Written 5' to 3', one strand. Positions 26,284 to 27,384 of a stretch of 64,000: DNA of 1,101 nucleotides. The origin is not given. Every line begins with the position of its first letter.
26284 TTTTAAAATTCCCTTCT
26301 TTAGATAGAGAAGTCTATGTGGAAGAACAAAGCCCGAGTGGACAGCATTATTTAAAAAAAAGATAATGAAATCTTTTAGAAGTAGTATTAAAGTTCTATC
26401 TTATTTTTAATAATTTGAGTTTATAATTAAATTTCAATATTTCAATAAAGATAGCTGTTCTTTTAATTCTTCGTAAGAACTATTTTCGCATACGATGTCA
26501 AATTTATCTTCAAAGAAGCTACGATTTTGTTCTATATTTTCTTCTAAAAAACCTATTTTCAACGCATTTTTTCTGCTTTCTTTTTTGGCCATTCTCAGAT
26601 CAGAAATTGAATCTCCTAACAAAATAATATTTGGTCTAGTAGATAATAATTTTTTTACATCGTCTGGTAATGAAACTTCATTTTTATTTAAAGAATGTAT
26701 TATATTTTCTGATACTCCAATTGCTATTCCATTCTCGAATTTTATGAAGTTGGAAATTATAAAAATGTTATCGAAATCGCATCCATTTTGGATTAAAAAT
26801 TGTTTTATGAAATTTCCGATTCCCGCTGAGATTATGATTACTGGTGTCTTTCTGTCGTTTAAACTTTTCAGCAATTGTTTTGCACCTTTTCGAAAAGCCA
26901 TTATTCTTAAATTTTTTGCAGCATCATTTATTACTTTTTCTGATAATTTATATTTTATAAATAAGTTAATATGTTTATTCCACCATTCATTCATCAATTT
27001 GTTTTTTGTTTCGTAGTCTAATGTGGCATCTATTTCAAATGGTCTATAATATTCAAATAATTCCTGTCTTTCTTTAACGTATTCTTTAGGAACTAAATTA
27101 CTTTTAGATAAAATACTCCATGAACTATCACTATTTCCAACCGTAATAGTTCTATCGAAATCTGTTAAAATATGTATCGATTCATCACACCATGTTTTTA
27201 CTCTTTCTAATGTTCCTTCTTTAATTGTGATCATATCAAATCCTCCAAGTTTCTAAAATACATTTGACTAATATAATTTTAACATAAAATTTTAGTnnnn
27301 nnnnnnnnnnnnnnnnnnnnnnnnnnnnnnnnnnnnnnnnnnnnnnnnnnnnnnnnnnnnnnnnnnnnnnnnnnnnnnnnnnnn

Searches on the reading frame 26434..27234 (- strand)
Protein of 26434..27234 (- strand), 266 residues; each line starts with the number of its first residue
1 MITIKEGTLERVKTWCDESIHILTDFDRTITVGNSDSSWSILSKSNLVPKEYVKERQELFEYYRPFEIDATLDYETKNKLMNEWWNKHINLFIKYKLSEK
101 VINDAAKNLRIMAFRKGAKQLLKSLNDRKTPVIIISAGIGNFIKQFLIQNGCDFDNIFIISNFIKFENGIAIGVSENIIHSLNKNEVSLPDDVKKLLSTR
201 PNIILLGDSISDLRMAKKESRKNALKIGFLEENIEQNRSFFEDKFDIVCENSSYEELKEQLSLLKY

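Call 66: search_protein_families(library=pfam, proteins=[window:26434-27234:-], max_evalue=0.001)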
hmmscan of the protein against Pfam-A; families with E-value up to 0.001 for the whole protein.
window:26434-27234:- (266 aa): 3 families
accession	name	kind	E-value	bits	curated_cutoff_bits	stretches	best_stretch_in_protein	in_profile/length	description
PF05822.18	UMPH-1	-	1e-55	189.4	23.7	1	35-252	13-232/246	Pyrimidine 5'-nucleotidase (UMPH-1)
PF12710.13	HAD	-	1.1e-08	36.2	27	1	22-217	1-189/189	haloacid dehalogenase-like hydrolase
PF13419.12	HAD_2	-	0.00073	20.1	23.8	0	22-153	1-119/178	Haloacid dehalogenase-like hydrolase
